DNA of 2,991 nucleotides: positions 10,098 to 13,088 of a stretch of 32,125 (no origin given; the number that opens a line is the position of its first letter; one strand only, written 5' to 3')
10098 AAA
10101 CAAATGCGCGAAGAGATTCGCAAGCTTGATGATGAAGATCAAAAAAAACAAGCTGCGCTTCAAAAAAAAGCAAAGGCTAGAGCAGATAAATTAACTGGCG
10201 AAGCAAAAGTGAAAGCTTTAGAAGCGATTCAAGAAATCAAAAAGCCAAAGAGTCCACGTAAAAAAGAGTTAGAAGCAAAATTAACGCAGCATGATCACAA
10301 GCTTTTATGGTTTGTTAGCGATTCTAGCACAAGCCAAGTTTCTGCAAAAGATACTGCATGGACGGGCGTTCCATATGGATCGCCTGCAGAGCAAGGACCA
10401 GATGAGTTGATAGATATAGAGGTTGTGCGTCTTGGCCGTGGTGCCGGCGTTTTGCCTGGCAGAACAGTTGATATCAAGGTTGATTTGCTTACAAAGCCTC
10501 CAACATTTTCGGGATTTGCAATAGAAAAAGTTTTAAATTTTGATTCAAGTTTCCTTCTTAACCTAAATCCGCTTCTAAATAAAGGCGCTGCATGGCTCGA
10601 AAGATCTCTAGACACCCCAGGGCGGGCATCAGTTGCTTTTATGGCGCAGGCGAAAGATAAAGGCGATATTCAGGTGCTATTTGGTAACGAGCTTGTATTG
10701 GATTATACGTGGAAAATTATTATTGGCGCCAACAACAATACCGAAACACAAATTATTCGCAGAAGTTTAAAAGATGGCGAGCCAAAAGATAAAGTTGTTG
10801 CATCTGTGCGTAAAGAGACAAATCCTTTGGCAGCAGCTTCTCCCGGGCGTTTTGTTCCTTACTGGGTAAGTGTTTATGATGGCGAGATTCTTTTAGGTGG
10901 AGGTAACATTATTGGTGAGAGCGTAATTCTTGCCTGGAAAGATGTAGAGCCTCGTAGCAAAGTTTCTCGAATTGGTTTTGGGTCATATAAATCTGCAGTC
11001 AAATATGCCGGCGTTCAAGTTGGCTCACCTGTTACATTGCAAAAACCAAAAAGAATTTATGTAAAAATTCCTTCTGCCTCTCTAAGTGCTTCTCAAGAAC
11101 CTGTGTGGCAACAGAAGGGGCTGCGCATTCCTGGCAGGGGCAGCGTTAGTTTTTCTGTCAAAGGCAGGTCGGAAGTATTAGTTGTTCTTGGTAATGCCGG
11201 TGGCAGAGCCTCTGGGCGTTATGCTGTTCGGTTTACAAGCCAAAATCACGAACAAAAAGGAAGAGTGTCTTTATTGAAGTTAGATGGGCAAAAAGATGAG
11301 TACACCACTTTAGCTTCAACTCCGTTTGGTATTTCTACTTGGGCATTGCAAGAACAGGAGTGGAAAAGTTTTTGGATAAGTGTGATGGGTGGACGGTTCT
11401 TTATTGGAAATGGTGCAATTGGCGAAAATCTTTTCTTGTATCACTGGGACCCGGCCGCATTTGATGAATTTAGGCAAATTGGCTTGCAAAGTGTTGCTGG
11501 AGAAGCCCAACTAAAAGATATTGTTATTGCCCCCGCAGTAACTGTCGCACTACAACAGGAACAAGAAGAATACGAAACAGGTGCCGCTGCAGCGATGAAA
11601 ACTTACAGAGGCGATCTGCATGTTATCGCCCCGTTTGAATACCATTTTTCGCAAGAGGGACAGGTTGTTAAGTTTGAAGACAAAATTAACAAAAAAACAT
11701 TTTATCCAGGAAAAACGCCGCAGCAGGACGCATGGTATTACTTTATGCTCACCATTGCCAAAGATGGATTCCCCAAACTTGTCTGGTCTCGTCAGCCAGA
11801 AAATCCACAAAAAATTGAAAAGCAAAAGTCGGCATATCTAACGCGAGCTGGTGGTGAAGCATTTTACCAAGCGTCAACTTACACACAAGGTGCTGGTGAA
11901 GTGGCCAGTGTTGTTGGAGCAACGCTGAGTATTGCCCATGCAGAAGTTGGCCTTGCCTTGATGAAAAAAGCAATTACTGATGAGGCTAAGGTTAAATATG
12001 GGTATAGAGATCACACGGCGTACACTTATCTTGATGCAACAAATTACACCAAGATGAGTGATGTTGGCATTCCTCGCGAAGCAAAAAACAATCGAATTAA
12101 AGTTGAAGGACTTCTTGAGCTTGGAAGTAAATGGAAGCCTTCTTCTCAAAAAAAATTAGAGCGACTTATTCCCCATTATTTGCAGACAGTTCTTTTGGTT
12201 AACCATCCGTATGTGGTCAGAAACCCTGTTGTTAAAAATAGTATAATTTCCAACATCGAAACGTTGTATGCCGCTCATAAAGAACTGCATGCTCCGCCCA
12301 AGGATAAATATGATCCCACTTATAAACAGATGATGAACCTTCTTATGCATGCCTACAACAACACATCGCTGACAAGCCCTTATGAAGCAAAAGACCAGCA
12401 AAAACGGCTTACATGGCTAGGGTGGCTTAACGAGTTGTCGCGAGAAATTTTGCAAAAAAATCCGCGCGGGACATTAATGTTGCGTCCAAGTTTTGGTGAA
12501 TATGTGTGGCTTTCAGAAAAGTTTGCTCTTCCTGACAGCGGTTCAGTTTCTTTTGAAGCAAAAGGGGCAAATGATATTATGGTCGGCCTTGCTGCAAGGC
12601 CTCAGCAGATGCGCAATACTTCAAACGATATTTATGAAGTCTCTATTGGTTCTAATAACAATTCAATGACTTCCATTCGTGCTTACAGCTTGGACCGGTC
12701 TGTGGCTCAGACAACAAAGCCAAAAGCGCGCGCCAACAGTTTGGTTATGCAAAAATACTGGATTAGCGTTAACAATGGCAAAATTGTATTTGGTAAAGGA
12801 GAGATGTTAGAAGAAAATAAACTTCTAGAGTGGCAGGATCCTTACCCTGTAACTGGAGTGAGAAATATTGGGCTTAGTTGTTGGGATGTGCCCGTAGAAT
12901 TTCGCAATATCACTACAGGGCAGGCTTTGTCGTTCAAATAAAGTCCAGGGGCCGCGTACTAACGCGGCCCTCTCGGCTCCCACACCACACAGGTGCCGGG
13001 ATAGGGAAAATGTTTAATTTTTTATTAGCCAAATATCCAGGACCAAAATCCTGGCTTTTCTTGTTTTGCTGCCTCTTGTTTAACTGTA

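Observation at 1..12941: Tandem array of three giant exported paralogues combining MIR beta-trefoils with multiple FAMeT-like modules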

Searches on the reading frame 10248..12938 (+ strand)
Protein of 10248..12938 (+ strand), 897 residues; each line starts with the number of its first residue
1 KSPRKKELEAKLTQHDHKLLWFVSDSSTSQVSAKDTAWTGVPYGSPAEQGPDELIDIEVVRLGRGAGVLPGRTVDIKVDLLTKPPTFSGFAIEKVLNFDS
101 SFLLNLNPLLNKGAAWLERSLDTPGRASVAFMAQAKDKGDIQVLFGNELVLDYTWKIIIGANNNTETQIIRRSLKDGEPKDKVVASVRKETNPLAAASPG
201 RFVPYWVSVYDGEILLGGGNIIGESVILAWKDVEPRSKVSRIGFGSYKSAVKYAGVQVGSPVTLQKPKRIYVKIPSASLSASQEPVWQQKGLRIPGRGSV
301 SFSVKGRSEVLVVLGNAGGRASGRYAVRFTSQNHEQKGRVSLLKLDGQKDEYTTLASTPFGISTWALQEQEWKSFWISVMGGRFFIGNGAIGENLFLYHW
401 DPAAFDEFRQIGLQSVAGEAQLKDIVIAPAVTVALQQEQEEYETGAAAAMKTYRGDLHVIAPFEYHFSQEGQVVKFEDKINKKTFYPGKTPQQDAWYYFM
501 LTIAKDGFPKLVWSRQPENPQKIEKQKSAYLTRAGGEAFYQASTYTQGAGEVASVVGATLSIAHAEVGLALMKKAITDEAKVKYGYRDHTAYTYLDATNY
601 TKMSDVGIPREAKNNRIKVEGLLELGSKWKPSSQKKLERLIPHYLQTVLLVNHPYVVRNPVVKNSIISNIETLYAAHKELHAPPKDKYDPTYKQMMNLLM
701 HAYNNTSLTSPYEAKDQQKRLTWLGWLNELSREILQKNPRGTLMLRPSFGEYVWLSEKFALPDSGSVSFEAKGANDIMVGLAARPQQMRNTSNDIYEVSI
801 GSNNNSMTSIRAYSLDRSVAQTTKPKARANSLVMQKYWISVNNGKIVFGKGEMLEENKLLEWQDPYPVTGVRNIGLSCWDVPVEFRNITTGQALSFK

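Call 41: search_protein_representatives(alignment_id=A2)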
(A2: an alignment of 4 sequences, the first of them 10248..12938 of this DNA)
Query: 4 sequences, 897 profile positions. Proteins with E-value up to 0.001 (for the whole library): 1054; up to 1e-10: 398; up to 1e-30: 172. The best 150 are listed.
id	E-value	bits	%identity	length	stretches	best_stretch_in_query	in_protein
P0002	0.0e+00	1593.0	-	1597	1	2-892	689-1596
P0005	0.0e+00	1441.0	-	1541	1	1-895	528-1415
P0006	0.0e+00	1360.7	-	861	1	175-895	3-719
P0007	4.5e-299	1010.7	-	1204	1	14-888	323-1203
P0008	4.9e-297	1004.0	-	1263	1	8-892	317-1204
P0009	2.8e-290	981.6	-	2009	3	365-859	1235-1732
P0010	9.4e-253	857.5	-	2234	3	338-859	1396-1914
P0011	2.5e-251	852.8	-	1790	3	319-859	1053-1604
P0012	9.1e-243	824.4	-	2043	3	338-863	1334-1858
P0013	1.1e-241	820.9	-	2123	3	335-859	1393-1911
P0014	1.8e-239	813.6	-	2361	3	337-859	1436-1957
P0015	1.2e-232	790.9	-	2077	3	340-862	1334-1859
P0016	2.8e-231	786.4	-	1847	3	339-862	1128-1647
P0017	1.8e-223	760.6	-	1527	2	31-584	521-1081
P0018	3.1e-223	759.8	-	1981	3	335-862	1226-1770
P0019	1.2e-209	714.8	-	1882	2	45-558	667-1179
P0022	9.4e-201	685.4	-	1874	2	44-553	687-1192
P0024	5.1e-187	640.0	-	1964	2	26-577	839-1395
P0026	4.8e-182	623.5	-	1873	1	52-892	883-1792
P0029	6.7e-179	613.1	-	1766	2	308-891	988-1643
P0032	1.6e-175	601.9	-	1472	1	20-889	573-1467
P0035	1.0e-167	576.1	-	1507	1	83-894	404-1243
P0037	1.4e-157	542.6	-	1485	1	85-893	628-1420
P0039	2.4e-154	531.8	-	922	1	83-891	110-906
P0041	2.0e-151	522.2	-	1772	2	86-893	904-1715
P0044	1.3e-146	506.2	-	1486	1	85-890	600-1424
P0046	1.1e-145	503.2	-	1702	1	86-892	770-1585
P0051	5.2e-141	487.7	-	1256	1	80-894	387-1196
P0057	4.1e-136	471.5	-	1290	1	63-892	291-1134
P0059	3.7e-134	465.0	-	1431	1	16-894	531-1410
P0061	2.3e-133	462.4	-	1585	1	68-894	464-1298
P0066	1.0e-130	453.6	-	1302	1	23-895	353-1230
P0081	1.2e-111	390.6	-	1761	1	83-894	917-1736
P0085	1.3e-108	380.5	-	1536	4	372-893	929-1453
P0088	4.5e-104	365.5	-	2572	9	758-894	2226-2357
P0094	2.8e-92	326.5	-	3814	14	758-874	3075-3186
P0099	9.2e-87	308.2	-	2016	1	75-893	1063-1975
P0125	1.2e-59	218.5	-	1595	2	443-893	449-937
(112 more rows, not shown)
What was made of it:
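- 172 representatives at E<1e-30 (call 41).
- Tried and rejected: The exhaustive HMMER search (call 41) showed the true family size, so 'almost unique' was rejected.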

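Call 42: list_cluster_members(proteins=[P0005, P0007, P0009, P0010, P0017, P0026, P0032, P0035, P0057, P0099])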
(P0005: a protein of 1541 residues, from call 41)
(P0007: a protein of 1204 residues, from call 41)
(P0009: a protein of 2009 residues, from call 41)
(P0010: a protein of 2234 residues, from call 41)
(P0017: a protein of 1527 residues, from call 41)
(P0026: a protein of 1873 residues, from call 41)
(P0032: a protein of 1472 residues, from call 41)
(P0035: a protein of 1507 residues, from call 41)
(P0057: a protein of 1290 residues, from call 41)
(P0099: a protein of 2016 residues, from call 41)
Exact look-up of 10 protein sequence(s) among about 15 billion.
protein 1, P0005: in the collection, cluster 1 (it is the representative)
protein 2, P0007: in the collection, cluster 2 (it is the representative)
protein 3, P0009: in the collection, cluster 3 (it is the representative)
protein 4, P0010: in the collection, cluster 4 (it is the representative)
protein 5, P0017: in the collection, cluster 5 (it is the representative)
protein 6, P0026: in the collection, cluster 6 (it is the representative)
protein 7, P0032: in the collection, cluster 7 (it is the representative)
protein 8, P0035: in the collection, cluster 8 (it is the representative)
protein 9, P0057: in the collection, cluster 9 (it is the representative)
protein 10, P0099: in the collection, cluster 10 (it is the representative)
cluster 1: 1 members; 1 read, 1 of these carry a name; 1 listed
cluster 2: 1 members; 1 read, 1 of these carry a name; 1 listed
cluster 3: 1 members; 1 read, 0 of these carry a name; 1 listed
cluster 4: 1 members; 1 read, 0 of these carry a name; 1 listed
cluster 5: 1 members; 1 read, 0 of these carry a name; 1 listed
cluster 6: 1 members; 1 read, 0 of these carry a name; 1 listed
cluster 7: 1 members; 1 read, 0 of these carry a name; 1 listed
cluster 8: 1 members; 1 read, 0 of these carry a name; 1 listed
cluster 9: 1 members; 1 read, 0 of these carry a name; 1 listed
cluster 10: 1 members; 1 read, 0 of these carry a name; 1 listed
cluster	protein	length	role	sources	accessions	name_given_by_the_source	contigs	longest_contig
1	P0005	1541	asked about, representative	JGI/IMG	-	hypothetical protein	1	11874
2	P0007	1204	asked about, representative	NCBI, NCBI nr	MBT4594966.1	hypothetical protein HOD08_03755, partial [bacterium] | hypothetical protein [bacterium]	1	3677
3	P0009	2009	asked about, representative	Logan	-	-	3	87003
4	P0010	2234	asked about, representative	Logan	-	-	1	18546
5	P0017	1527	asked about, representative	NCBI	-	-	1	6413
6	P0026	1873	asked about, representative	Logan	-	-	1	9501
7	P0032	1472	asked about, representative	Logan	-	-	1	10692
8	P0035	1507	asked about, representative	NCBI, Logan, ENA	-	-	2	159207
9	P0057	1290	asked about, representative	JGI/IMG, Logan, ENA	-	-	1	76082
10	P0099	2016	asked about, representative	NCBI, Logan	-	-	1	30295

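Call 43: find_encoding_contigs(protein=P0035, flank=10000, max_places=2)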
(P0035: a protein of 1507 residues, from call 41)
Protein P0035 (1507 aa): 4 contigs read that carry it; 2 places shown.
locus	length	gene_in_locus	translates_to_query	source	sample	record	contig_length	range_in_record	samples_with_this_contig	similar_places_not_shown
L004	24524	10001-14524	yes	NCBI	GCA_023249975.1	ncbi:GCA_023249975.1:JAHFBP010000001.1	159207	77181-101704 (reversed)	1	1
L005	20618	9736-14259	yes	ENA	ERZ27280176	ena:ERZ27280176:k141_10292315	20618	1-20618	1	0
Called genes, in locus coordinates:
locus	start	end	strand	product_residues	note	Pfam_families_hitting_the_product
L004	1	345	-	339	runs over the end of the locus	PF01145:Band_7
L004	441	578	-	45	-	-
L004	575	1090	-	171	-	PF01957:NfeD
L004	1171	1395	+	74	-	-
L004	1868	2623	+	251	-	PF14804:Jag_N (weak)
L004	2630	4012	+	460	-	PF10396:TrmE_N, PF00009:GTP_EFTU (faint), PF12631:MnmE_helical, PF00350:Dynamin_N (faint), PF01926:MMR_HSR1, PF02421:FeoB_N, PF04548:AIG1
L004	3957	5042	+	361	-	PF13529:Peptidase_C39_2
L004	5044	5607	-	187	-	-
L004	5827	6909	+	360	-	PF07894:SACK1 (weak), PF13091:PLDc_2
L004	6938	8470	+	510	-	PF13541:ChlI, PF00493:MCM (faint), PF01078:Mg_chelatase, PF07728:AAA_5, PF13335:Mg_chelatase_C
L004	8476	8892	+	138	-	PF01648:ACPS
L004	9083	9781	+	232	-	-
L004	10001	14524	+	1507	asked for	PF12248:Methyltransf_FA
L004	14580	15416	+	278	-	-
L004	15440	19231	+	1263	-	PF12248:Methyltransf_FA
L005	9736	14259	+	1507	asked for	PF12248:Methyltransf_FA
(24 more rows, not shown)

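Call 44: find_encoding_contigs(protein=P0009, flank=10000, max_places=2)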
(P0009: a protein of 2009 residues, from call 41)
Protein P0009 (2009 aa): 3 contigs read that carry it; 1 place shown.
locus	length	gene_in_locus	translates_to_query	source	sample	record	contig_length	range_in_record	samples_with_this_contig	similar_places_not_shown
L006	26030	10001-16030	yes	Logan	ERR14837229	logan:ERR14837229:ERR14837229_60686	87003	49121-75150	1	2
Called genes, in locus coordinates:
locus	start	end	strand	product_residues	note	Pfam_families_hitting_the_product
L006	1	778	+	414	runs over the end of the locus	PF01409:tRNA-synt_2d (weak), PF13393:tRNA-synt_His, PF00587:tRNA-synt_2b, PF03129:HGTP_anticodon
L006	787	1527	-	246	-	-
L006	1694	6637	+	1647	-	PF12248:Methyltransf_FA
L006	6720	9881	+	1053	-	PF02815:MIR (faint)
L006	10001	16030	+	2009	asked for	PF12248:Methyltransf_FA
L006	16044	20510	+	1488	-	PF12248:Methyltransf_FA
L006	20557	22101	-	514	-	-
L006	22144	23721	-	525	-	-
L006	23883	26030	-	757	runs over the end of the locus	PF01751:Toprim, PF01131:Topoisom_bac, PF24029:DUF7340 (faint), PF01396:Zn_ribbon_Top1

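Call 66: list_cluster_members(proteins=[P0008, P0011, P0019, P0022, P0037, P0041, P0051, P0059, P0088, P0094])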
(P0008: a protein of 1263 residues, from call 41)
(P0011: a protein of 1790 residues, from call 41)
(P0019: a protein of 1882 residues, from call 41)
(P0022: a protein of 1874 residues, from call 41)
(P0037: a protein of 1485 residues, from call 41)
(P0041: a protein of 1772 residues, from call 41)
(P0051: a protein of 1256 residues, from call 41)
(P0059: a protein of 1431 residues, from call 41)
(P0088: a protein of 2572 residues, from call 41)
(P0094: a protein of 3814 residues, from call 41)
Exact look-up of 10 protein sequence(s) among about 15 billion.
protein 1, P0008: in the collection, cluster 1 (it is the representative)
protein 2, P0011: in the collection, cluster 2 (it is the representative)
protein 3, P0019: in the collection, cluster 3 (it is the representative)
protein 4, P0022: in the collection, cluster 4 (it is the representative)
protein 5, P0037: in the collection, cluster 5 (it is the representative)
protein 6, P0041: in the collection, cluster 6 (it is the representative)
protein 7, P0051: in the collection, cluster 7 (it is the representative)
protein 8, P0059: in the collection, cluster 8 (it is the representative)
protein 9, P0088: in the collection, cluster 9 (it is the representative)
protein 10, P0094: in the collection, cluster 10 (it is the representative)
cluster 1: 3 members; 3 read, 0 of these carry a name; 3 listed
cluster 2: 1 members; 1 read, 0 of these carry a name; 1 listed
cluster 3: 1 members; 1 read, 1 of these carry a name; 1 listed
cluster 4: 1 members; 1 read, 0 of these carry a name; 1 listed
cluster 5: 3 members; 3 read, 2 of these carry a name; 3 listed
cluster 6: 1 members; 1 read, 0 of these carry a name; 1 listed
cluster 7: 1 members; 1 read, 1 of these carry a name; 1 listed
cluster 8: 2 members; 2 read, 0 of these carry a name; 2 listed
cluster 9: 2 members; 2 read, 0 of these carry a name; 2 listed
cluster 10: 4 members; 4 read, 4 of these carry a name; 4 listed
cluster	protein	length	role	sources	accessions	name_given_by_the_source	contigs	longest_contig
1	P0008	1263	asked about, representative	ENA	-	-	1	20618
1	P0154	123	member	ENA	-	-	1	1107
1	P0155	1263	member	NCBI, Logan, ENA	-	-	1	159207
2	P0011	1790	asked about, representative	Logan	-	-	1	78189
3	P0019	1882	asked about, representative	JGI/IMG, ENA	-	hypothetical protein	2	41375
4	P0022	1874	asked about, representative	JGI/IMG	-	-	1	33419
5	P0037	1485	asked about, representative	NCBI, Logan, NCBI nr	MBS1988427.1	hypothetical protein JST56_05550 [Candidatus Dependentiae bacterium] | hypothetical protein [Candidatus Dependentiae bacterium]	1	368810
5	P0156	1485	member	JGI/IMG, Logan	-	hypothetical protein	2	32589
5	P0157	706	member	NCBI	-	-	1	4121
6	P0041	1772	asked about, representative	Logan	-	-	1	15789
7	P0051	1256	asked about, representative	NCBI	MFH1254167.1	MAG: hypothetical protein V1646_01910 [bacterium]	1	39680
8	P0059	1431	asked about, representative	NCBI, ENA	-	-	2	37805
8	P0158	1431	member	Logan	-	-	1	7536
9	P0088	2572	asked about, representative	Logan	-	-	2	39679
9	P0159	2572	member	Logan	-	-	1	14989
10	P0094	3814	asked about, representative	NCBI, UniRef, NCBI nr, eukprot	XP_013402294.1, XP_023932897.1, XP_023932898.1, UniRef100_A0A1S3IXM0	uncharacterized protein LOC106167937 isoform X1 [Lingula anatina] | Uncharacterized protein LOC106167937 isoform X1 n=1 Tax=Lingula anatina TaxID=7574 ... | XP_013402294.1 uncharacterized protein LOC106167937 isoform X1 [Lingula anatina]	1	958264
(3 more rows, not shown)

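Call 79: list_cluster_members(proteins=[P0012, P0024, P0029, P0039, P0044, P0046, P0066, P0081, P0085, P0125])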
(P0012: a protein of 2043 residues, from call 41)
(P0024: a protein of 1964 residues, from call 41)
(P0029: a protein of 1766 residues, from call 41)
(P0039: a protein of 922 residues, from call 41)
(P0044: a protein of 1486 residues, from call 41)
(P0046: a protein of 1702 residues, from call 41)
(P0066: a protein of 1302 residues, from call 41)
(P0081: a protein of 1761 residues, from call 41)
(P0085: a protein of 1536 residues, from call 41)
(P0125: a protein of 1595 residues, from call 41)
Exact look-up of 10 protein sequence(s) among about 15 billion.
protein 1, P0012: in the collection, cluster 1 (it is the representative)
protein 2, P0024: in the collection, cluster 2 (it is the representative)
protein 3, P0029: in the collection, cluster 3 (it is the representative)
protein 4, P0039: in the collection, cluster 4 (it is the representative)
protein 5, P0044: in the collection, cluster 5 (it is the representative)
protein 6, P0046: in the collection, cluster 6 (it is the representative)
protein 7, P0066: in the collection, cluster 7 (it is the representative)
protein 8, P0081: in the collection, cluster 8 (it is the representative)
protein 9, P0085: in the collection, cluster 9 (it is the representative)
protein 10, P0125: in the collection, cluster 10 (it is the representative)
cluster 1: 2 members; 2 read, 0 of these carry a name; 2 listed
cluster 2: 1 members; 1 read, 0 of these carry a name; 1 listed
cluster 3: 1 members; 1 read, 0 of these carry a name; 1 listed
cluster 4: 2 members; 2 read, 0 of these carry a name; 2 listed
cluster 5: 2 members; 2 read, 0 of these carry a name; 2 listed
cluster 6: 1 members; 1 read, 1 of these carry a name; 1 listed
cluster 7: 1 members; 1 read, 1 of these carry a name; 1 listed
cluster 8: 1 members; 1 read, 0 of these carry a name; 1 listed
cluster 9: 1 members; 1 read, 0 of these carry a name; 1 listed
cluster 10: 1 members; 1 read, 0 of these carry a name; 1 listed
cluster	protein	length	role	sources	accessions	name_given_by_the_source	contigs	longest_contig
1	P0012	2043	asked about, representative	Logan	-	-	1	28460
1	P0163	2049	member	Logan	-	-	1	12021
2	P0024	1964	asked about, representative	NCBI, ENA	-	-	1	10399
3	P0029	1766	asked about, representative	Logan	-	-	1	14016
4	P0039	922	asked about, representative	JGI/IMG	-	-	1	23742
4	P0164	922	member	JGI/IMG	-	-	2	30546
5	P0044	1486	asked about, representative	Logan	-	-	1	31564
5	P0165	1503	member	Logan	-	-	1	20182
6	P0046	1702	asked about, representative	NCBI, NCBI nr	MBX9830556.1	hypothetical protein K2X40_01235 [Candidatus Babeliales bacterium] | hypothetical protein [Candidatus Babeliales bacterium]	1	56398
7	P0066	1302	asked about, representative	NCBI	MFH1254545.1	MAG: hypothetical protein V1646_03880 [bacterium]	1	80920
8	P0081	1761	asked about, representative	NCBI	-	-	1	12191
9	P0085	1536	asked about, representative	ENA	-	-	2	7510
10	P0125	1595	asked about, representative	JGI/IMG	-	-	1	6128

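Call 93: find_encoding_contigs(protein=P0037, flank=10000, max_places=1)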
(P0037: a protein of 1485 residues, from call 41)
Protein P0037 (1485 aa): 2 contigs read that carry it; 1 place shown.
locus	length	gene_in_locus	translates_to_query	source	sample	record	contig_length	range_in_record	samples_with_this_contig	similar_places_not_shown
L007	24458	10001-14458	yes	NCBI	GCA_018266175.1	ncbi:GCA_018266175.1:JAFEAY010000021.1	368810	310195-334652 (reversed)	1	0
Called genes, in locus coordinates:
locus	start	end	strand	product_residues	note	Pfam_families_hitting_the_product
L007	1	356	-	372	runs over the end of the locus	PF12678:zf-rbx1 (faint)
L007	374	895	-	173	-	-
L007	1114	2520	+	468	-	PF19295:SufBD_N, PF01458:SUFBD_core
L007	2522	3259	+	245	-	PF01458:SUFBD_core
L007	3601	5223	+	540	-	PF00023:Ank (faint), PF13606:Ank_3 (faint), PF13637:Ank_4 (faint), PF12796:Ank_2, PF13857:Ank_5 (weak)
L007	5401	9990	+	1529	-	PF19193:Tectonin, PF12248:Methyltransf_FA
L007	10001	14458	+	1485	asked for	PF19193:Tectonin, PF12248:Methyltransf_FA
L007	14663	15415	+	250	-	PF00406:ADK, PF13207:AAA_17, PF13238:AAA_18 (weak), PF13671:AAA_33 (weak)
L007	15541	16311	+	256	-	PF07894:SACK1 (weak), PF13091:PLDc_2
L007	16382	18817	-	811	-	PF02518:HATPase_c, PF00204:DNA_gyraseB, PF01751:Toprim, PF21249:GyrB_hook (weak), PF00986:DNA_gyraseB_C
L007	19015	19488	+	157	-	PF00383:dCMP_cyt_deam_1, PF14437:MafB19-deam, PF14439:Bd3614-deam (weak)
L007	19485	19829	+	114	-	PF01258:zf-dskA_traR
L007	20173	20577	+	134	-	PF00380:Ribosomal_S9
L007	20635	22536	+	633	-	PF13522:GATase_6, PF13537:GATase_7, PF01380:SIS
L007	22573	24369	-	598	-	PF13637:Ank_4 (faint), PF00023:Ank (faint), PF12796:Ank_2 (faint), PF13606:Ank_3 (faint), PF13857:Ank_5 (faint)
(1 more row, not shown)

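Call 94: find_encoding_contigs(protein=P0046, flank=10000, max_places=1)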
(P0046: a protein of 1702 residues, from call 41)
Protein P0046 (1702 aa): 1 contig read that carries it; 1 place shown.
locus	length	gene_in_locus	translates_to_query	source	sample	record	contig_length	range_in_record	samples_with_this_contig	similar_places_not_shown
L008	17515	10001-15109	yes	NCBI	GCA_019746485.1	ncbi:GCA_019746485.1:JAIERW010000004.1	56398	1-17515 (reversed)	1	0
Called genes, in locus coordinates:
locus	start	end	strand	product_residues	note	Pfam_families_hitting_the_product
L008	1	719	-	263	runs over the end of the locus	PF00497:SBP_bac_3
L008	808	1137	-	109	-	PF01371:Trp_repressor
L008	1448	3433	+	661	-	PF00270:DEAD (weak), PF04851:ResIII, PF13604:AAA_30 (weak), PF17757:UvrB_inter, PF27431:UvrB_3rd, PF00271:Helicase_C, PF12344:UvrB, PF02151:UVR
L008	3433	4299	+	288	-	PF00730:HhH-GPD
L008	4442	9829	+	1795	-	PF12248:Methyltransf_FA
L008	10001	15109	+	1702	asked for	PF12248:Methyltransf_FA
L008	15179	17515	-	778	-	PF02518:HATPase_c, PF00204:DNA_gyraseB, PF01751:Toprim, PF00986:DNA_gyraseB_C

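Call 95: find_encoding_contigs(protein=P0011, flank=10000, max_places=1)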
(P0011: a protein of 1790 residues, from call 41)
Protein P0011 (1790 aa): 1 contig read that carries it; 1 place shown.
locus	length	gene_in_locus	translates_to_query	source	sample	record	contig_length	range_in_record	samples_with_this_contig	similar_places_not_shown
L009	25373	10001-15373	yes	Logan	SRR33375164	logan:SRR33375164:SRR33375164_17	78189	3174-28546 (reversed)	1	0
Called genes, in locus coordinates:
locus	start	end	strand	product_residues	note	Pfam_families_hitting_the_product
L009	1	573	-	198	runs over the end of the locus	PF01725:Ham1p_like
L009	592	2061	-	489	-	PF01336:tRNA_anti-codon, PF00152:tRNA-synt_2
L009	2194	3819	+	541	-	PF13458:Peripla_BP_6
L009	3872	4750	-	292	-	-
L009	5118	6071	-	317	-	-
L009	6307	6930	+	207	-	-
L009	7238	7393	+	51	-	-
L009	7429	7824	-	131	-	-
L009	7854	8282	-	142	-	-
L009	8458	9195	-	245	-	-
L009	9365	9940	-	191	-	-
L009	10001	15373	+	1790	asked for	PF12248:Methyltransf_FA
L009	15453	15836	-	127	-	-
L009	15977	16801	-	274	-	-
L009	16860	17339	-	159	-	-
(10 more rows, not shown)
